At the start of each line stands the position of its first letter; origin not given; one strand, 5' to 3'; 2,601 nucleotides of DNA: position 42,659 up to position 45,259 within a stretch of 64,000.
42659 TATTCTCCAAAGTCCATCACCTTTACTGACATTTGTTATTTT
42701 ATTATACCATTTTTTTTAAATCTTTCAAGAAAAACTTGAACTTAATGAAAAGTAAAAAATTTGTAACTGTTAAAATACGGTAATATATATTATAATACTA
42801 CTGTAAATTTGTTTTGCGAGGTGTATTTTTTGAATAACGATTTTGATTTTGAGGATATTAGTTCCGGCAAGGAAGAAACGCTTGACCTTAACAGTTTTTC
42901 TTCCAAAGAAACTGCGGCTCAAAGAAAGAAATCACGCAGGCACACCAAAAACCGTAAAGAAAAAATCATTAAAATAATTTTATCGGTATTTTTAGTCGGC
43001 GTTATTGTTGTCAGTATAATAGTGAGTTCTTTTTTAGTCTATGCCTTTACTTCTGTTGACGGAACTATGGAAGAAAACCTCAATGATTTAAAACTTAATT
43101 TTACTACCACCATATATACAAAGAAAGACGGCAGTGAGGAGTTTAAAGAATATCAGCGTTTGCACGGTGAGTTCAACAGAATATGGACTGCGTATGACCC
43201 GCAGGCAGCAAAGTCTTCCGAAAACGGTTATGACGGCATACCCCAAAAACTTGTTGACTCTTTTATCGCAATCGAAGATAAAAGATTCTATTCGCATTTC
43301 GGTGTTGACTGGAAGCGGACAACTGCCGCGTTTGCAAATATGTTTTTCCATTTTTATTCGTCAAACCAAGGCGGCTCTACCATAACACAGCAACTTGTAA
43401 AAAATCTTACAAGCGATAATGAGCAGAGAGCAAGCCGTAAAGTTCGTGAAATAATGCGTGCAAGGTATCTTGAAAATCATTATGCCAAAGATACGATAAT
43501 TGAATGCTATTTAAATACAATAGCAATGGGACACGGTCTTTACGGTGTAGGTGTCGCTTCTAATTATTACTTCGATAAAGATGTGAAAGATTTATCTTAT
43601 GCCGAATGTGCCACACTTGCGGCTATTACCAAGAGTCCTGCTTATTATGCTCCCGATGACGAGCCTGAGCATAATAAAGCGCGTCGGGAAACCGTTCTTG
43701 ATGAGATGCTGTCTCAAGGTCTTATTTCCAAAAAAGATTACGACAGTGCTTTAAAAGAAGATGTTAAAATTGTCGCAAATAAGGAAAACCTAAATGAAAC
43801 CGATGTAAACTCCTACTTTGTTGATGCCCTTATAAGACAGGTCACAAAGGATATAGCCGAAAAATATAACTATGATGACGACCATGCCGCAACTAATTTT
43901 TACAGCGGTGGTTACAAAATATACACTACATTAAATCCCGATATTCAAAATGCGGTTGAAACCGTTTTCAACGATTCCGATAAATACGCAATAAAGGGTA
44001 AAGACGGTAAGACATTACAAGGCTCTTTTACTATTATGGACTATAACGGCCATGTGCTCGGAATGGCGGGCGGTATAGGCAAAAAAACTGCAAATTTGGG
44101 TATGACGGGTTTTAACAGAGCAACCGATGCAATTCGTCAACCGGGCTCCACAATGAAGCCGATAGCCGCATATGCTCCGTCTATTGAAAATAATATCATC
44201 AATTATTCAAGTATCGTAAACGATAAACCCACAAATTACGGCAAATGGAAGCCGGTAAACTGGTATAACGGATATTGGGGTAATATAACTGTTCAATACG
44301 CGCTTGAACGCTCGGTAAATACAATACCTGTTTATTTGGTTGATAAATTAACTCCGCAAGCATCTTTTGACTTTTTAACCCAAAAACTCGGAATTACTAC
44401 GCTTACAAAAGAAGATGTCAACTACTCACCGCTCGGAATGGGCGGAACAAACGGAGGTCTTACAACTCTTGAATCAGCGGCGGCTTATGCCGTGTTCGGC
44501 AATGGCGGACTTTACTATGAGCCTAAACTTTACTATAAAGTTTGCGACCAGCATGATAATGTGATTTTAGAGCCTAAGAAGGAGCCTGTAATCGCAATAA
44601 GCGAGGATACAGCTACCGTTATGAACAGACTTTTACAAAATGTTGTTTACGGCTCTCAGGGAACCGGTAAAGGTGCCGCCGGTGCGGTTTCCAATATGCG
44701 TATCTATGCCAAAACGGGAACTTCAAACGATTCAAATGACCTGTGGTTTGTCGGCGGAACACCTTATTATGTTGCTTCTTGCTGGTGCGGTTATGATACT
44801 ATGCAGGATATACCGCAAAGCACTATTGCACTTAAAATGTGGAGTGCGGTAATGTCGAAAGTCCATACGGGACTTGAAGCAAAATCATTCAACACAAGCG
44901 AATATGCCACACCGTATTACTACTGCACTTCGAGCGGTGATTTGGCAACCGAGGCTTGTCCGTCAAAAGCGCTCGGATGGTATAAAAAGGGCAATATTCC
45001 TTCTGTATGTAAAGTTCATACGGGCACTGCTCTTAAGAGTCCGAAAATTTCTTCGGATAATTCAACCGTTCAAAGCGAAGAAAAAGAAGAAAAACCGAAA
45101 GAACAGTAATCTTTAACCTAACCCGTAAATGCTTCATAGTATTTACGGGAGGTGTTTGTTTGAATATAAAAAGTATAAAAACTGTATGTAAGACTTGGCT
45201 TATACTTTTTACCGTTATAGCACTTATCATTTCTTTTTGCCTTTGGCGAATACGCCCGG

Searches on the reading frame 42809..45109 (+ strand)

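Call 59: search_protein_families(library=pfam, proteins=[window:42809-45109:+], max_evalue=0.001)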
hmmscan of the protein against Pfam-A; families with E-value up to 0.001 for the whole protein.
window:42809-45109:+ (766 aa): 2 families
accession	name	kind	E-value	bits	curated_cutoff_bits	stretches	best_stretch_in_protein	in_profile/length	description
PF00912.28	Transgly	-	1.3e-56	191.3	27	1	135-300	13-177/178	Transglycosylase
PF00905.27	Transpeptidase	-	1.8e-26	93.5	22.1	1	405-653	1-267/299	Penicillin binding protein transpeptidase domain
